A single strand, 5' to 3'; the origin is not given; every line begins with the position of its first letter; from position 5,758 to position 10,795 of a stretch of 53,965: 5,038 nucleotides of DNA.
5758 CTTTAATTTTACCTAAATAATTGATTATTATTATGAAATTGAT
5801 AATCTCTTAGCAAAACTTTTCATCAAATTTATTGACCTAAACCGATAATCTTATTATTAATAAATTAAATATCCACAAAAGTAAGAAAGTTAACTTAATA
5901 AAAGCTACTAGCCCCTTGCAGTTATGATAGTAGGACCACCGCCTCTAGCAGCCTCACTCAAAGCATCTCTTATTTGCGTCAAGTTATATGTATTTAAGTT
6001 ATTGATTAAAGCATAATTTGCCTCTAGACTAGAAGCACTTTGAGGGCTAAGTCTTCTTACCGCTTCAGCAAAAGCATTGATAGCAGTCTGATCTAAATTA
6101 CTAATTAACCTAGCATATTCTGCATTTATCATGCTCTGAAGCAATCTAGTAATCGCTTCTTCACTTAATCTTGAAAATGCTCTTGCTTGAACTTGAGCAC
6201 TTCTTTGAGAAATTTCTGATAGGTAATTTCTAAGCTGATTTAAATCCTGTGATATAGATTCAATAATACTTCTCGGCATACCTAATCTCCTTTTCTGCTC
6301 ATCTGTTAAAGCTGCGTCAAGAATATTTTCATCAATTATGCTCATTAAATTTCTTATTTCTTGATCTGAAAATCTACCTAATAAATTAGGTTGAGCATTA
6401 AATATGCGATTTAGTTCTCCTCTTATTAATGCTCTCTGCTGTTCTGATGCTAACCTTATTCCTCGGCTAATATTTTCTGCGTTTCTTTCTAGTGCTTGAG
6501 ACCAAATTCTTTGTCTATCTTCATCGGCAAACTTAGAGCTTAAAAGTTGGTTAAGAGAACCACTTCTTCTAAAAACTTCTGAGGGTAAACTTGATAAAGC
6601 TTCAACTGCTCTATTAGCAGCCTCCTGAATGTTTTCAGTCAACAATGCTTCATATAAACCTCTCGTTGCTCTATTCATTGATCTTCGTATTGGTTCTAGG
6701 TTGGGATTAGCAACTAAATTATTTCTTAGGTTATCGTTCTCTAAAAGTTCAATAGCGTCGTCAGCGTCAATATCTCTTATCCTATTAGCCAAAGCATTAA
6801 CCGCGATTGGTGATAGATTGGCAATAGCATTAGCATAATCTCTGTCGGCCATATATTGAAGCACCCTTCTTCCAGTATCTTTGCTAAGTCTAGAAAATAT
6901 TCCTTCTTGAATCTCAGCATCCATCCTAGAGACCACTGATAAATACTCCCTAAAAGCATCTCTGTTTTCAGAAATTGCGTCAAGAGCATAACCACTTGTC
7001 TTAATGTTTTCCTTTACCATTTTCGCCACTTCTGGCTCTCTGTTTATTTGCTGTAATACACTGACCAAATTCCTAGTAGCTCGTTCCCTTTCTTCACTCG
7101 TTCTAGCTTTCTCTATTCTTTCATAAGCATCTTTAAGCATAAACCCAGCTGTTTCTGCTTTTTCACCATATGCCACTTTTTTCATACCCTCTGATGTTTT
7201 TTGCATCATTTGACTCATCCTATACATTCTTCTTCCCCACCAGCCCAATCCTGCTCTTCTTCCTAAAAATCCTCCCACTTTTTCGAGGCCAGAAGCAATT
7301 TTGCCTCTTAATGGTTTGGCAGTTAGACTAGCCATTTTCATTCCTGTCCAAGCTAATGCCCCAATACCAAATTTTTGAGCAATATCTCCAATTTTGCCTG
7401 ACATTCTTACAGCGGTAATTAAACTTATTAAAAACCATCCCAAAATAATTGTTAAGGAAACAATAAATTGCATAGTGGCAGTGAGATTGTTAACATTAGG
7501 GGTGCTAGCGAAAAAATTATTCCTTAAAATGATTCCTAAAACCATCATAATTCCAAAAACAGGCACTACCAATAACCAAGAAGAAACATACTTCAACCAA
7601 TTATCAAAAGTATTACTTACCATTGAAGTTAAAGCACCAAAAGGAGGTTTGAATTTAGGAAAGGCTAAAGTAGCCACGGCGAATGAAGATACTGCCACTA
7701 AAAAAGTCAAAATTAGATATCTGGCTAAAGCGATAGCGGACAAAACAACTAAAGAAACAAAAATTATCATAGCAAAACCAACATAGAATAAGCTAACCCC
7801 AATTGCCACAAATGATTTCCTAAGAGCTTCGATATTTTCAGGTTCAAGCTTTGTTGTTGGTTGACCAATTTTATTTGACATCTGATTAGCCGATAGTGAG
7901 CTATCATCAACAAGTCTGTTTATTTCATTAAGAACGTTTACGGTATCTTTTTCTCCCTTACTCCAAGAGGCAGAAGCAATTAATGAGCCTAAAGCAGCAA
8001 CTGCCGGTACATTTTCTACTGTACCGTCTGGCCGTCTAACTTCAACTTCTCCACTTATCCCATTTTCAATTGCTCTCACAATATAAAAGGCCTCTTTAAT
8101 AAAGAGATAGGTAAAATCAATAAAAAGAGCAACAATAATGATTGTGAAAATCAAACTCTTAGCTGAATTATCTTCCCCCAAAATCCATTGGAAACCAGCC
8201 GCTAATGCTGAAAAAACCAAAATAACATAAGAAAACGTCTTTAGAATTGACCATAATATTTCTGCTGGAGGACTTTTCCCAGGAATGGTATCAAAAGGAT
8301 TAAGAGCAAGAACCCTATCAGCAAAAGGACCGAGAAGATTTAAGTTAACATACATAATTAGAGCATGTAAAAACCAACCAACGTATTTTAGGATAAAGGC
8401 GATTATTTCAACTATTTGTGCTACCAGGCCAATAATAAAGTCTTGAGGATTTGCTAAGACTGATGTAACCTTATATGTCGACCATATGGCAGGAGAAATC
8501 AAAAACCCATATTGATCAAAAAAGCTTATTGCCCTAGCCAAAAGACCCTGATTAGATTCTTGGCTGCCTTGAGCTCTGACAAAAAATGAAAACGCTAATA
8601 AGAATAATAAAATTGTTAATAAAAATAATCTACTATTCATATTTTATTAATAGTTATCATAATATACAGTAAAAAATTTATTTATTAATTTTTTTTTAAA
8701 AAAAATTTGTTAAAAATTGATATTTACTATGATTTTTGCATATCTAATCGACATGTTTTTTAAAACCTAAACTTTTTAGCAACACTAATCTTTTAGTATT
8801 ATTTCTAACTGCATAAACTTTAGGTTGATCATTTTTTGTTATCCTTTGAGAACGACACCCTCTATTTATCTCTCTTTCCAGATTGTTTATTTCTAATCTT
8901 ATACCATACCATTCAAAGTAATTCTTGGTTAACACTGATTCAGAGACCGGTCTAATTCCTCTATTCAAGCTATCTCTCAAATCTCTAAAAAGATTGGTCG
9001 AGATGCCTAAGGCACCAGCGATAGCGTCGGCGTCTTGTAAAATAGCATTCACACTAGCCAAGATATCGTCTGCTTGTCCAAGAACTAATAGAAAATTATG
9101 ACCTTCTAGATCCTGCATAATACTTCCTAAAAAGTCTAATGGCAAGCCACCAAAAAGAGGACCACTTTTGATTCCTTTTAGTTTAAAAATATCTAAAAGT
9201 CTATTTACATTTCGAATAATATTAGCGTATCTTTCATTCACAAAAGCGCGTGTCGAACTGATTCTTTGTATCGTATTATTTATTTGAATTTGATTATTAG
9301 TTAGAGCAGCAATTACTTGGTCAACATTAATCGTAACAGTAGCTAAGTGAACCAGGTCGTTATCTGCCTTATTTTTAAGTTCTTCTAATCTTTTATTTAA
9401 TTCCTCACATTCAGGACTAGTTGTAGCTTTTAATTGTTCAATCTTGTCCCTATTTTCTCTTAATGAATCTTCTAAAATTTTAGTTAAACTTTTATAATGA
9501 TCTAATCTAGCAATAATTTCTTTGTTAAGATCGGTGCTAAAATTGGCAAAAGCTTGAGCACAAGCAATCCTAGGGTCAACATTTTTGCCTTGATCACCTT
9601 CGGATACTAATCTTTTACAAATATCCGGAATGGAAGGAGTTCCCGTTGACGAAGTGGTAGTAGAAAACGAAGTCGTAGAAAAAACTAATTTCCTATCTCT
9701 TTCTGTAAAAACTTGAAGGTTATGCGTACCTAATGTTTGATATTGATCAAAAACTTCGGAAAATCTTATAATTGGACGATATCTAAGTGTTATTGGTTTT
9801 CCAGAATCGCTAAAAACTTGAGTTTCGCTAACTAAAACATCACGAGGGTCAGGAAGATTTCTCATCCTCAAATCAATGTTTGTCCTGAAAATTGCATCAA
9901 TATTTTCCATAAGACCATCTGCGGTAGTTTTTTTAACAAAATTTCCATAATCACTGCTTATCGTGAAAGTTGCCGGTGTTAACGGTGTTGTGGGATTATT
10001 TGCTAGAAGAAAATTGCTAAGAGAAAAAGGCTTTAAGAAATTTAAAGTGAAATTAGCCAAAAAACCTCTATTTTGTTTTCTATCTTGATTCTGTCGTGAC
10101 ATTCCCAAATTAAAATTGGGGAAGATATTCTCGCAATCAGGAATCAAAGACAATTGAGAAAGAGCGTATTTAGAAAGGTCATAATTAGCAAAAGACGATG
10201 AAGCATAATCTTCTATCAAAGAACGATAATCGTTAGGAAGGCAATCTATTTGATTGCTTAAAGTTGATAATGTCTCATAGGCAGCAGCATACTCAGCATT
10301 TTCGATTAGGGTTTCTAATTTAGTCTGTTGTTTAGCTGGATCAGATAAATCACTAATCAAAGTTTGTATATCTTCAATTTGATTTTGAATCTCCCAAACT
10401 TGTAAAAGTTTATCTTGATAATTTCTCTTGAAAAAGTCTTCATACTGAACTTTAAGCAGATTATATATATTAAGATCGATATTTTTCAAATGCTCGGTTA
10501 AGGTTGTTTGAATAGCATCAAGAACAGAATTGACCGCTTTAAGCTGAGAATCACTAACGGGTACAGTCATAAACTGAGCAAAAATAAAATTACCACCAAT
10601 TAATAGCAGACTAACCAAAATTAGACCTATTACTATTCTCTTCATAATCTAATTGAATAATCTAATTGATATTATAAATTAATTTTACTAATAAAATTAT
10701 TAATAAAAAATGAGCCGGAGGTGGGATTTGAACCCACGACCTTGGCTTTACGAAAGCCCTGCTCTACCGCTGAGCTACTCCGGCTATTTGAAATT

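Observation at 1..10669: Relaxase-less VirB4 / VirB6-like / PrgI-like operon with five or more partner proteins of no recognisable family: candidate host-interaction or DNA/protein-transfer machine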

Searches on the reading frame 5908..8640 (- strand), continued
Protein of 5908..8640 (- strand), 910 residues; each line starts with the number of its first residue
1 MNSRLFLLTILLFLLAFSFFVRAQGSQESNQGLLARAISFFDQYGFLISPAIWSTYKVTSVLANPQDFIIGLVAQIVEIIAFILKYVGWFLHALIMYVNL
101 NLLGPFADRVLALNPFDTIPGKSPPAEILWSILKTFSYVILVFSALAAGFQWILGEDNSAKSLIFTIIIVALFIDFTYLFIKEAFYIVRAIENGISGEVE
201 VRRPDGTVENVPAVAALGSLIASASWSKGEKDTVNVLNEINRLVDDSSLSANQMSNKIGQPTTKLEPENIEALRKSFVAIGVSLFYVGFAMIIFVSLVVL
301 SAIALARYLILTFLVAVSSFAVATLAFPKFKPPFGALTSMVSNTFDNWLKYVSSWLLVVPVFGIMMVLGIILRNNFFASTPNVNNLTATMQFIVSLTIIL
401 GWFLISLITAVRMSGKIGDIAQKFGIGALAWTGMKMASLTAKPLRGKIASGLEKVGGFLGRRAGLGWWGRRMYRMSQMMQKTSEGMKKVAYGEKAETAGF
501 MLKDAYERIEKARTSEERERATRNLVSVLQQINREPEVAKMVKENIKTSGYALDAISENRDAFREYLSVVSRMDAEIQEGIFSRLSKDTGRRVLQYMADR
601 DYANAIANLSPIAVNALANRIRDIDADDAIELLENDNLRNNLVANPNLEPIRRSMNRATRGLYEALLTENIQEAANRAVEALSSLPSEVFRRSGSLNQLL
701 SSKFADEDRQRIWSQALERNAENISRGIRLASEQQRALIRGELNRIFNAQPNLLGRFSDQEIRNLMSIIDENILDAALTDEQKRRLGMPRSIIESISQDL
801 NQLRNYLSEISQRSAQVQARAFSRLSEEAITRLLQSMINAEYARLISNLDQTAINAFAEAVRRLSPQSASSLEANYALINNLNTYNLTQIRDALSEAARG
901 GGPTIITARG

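Call 47: search_protein_families(library=pfam, proteins=[L082:18027-18989:+, L084:17943-18929:+, L084:8061-10004:+, L085:7966-9999:+, L086:1863-3848:+, L084:12482-13165:+, L085:12650-13363:+, L084:16189-16827:+, L085:16379-17059:+, L084:7633-7956:+], max_evalue=1)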
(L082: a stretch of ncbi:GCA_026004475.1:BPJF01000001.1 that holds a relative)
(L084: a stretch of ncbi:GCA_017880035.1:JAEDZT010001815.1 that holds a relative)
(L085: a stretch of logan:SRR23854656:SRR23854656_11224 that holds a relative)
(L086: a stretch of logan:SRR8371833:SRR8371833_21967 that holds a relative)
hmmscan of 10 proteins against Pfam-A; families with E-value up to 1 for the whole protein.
L082:18027-18989:+ (320 aa): 3 families
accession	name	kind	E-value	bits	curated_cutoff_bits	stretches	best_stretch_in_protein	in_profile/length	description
PF18895.5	T4SS_pilin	-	1.8e-09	38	26.6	1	18-86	4-71/71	Type IV secretion system pilin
PF13800.11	Sigma_reg_N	-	0.2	12.4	26.3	1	63-91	10-38/91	Sigma factor regulator N-terminal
PF05257.22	CHAP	-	0.27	12.2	26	1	186-267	10-67/81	CHAP domain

L084:17943-18929:+ (328 aa): 3 families
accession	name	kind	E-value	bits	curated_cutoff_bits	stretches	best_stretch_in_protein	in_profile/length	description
PF18895.5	T4SS_pilin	-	2e-09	37.9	26.6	1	18-82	8-71/71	Type IV secretion system pilin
PF20303.3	YLATT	-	0.019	15.2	26.7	1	27-97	3-70/107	YEATS-Like-Associating Three TM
PF05257.22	CHAP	-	0.027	15.4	26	1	178-262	11-67/81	CHAP domain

L084:8061-10004:+ (647 aa): 3 families
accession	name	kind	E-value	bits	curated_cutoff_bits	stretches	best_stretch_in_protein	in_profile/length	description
PF06103.16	DUF948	-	0.18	12.4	37.2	0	441-475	20-54/89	Bacterial protein of unknown function (DUF948)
PF01442.23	Apolipoprotein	-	0.24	11.5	90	1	378-480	32-140/190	Apolipoprotein A1/A4/E domain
PF07926.17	TPR_MLP1_2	-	0.6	10.6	36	0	408-473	57-121/129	TPR/MLP1/MLP2-like protein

L085:7966-9999:+ (677 aa): 6 families
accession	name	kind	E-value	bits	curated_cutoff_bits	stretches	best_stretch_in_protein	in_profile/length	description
PF23831.1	DUF7201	-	0.00068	19.8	27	1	388-461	51-126/142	Coiled-coil region of unknown function (DUF7201)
PF08393.18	DHC_N2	-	0.1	11.9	31.9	1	375-492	155-271/403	Dynein heavy chain, N-terminal region 2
PF21088.3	MS_channel_1st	-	0.12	12.9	23.1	1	4-36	2-34/42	Mechanosensitive ion channel, transmembrane helices 2/3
PF04513.17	Baculo_PEP_C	-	0.13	12.7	38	0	436-495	38-114/140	Baculovirus polyhedron envelope protein, PEP, C terminus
PF07544.18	Med9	-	0.46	11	26.9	0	93-128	27-62/80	RNA polymerase II transcription mediator complex subunit 9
PF14381.12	EDR1_CTR1_ARMC3_pept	-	0.73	10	27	0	250-279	18-48/203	EDR1/CTR1/ARMC3, peptidase-like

L086:1863-3848:+ (661 aa): 7 families
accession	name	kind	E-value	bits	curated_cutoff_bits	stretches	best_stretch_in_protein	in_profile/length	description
PF10145.14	PhageMin_Tail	-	0.021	15.2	33.2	1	443-496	64-122/201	Phage-related minor tail protein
PF04906.18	Tweety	-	0.038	13.1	31.8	1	5-131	84-208/431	Tweety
PF23153.1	Aip3p_Bud6_N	-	0.077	13.7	27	0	460-492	28-60/109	Aip3p/Bud6 N-terminal domain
PF09969.14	DUF2203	-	0.12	13.5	24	1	432-505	24-92/122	Uncharacterized conserved protein (DUF2203)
PF05227.19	CHASE3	-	0.26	11.6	28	0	377-446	34-104/138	CHASE3 domain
PF20689.3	bDLD1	-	0.31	11.8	25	0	530-586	44-100/105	Bacterial Death-like domain 1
PF20379.3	DUF6674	-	0.92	9.5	28.5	0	454-487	73-106/251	Family of unknown function (DUF6674)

L084:12482-13165:+ (227 aa): 1 family
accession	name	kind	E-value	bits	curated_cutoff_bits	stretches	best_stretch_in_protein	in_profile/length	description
PF01628.27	HrcA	-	0.13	12.6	22.2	1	54-130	51-126/215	HrcA protein C terminal domain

L085:12650-13363:+ (237 aa): 2 families
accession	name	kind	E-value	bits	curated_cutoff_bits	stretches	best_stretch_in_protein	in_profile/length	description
PF11638.13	DnaA_N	-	0.23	11.6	24.6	1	14-56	17-57/65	DnaA N-terminal domain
PF02179.21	BAG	-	0.49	11.4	23.4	1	167-220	4-54/78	BAG domain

L084:16189-16827:+ (212 aa): 0 families

L085:16379-17059:+ (226 aa): 0 families

L084:7633-7956:+ (107 aa): 6 families
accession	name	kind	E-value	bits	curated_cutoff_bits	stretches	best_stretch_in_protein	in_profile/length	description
PF23289.1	Spectrin_5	-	0.016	15.7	27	1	36-82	13-60/80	Guanine nucleotide exchange factor DBS-like, spectrin-like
PF04277.18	OAD_gamma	-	0.05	14.7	27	1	10-53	13-56/76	Oxaloacetate decarboxylase, gamma chain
PF14316.11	DUF4381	-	0.1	13.4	27.2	1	6-54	21-68/145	Domain of unknown function (DUF4381)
PF01956.21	EMC3_TMCO1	-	0.14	12.3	27.1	1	5-80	9-79/169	Integral membrane protein EMC3/TMCO1-like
PF04563.20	RNA_pol_Rpb2_1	-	0.17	11.8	28.2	1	36-100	4-67/203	RNA polymerase beta subunit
PF21251.2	Ribosomal_uS5m_N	-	0.21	12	27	1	41-86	66-111/120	Small ribosomal subunit protein uS5m, N-terminal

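Call 96: search_protein_families(library=pfam, alignment_id=A8, max_evalue=0.01)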
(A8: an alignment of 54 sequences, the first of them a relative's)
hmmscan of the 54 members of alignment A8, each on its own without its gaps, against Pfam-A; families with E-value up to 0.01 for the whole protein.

A. member 1, L082:18027-18989:+ (320 aa): 1 family
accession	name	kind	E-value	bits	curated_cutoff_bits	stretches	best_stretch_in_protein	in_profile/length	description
PF18895.5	T4SS_pilin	-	1.8e-09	38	26.6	1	18-86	4-71/71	Type IV secretion system pilin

B. families by the number of members that match (of 54 scanned): 11 families
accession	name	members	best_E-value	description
PF18895.5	T4SS_pilin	50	2.3e-11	Type IV secretion system pilin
PF04956.18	TrbC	11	2.1e-06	TrbC/VIRB2 pilin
PF17909.6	Htr2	5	0.00078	Htr2 transmembrane domain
PF23396.1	DUF7103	2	0.00011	Family of unknown function (DUF7103)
PF01551.29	Peptidase_M23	1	2e-33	Peptidase family M23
PF05257.22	CHAP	1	0.0035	CHAP domain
PF18920.5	DUF5671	1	0.0043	Domain of unknown function (DUF5671)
PF11283.13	DUF3084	1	0.0045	Protein of unknown function (DUF3084)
PF05545.16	FixQ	1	0.0045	Cbb3-type cytochrome oxidase component FixQ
PF22571.1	LiaI-LiaF-TM_PspC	1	0.0059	PspC transmembrane region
PF09930.14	DUF2162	1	0.0077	Predicted transporter (DUF2162)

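Call 97: search_solved_structures(query=L084:18360-18929:+, max_evalue=10)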
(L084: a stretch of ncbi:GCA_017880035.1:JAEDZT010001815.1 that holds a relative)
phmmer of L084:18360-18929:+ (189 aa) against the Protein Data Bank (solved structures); distinct sequences matched with E-value up to 10: 0.

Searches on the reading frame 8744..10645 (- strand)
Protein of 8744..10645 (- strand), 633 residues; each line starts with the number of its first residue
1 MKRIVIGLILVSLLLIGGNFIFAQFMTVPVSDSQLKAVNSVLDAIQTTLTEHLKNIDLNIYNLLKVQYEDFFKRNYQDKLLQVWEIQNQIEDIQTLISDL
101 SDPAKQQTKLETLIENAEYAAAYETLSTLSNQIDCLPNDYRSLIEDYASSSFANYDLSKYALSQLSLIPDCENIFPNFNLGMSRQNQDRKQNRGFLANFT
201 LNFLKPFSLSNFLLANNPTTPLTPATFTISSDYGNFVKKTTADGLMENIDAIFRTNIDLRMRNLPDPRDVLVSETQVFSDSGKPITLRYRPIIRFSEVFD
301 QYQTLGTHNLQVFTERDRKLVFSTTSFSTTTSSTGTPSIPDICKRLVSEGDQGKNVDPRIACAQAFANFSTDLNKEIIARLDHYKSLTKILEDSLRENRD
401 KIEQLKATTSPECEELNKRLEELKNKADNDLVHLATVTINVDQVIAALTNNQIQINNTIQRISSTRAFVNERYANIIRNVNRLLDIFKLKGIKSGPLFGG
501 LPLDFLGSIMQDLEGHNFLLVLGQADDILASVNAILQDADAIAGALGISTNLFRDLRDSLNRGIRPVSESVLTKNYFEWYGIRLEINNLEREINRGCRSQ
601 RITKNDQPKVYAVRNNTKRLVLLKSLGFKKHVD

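Call 4: search_protein_families(library=pfam, proteins=[window:8744-10645:-], max_evalue=1)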
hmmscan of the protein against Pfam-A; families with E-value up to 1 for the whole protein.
window:8744-10645:- (633 aa): 9 families
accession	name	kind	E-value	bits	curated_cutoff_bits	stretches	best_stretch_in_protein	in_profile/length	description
PF20707.3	bDLD2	-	0.016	16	25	0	509-557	28-76/93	Bacterial Death-like domain 2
PF13010.11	pRN1_helical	-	0.19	12.1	27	1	383-456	6-80/138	Primase helical domain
PF20184.3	DUF6547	-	0.22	12.3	27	1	87-135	35-81/117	Family of unknown function (DUF6547)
PF03449.20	GreA_GreB_N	-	0.24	12.1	24.5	1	108-136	34-62/71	Transcription elongation factor, N-terminal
PF00357.25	Integrin_alpha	-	0.32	11.5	20.2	1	71-80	4-13/15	Integrin alpha cytoplasmic region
PF09304.16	Cortex-I_coil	-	0.35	11.6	60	0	380-434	20-74/107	Cortexillin coiled-coil region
PF04906.18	Tweety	-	0.52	9.4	31.8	1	34-129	115-208/431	Tweety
PF02672.20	CP12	-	0.53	11.5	22.7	0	391-428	1-41/70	CP12 domain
PF11083.13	Relaxase_C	-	0.95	10.1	30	1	382-486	22-122/125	C-terminal helical hairpin domain from relaxase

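Call 5: search_protein_families(library=ncbifam, proteins=[window:8744-10645:-], max_evalue=1)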
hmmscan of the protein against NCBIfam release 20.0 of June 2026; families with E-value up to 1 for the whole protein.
window:8744-10645:- (633 aa): 8 families
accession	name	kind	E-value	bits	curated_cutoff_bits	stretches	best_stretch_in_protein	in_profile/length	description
TIGR02168.1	SMC_prok_B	equivalog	0.0015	16.4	567.35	1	355-479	299-422/1181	chromosome segregation protein SMC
TIGR04527.1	mycoplas_twoTM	subfamily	0.019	14.6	125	1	31-147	39-173/248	MG_279/MG_280 family protein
NF009329.0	PRK12687.1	subfamily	0.11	11.9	311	0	428-485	217-274/313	flagellin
NF047388.1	SA1320_fam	subfamily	0.17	10.3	230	0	371-471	251-353/644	SA1320 family protein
NF045487.1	ASRP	equivalog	0.23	10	300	1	380-478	377-478/593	archaea-specific SMC-related protein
TIGR03545.1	TIGR03545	subfamily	0.26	9.8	173.35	1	388-477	166-257/556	TIGR03545 family protein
NF045984.1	StressProtLiaH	equivalog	0.34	10.6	380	1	72-135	103-160/225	stress responsive protein LiaH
NF004432.0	PRK05771.3-1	equivalog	0.68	8.2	1044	1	414-487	178-251/643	V-type ATP synthase subunit I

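Call 8: search_protein_families(library=phrogs, proteins=[window:8744-10645:-], max_evalue=0.1)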
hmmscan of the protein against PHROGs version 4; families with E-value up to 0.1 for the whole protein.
window:8744-10645:- (633 aa): 2 families
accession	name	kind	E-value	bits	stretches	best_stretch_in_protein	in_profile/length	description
phrog_21850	-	unknown function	0.0045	17.3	0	384-471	189-276/365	-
phrog_35445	-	unknown function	0.071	14.3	0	277-331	32-84/111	-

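Call 86: search_protein_families(library=pfam, alignment_id=A7, max_evalue=0.001)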
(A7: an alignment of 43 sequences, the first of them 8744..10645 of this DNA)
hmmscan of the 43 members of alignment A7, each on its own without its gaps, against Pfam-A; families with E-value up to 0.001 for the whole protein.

A. member 1, window:8744-10645:- (633 aa): 0 families

B. families by the number of members that match (of 43 scanned): 6 families
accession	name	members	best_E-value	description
PF00801.26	PKD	3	1.1e-11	PKD domain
PF18911.6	PKD_4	2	4.4e-10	PKD domain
PF01471.23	PG_binding_1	1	9.8e-16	Putative peptidoglycan binding domain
PF17957.7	Big_7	1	1e-08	Bacterial Ig domain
PF09374.15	PG_binding_3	1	0.00016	Predicted Peptidoglycan domain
PF23831.1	DUF7201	1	0.00068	Coiled-coil region of unknown function (DUF7201)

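Call 92: search_protein_representatives(protein=window:8744-10645:-)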
Query: 633 residues. Proteins with E-value up to 0.001 (for the whole library): 8; up to 1e-10: 4; up to 1e-30: 4. The best 8 are listed.
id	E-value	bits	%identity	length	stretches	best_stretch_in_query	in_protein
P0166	0.0e+00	1392.8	100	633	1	1-633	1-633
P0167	2.8e-154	531.4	46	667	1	4-619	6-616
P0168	5.8e-129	447.8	47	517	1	1-523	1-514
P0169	7.8e-73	262.5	57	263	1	395-621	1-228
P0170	8.6e-09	51.1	27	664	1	1-544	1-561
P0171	5.1e-06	41.9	28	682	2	9-172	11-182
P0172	4.6e-05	38.7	27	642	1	27-536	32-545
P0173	1.0e-03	34.3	25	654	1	3-315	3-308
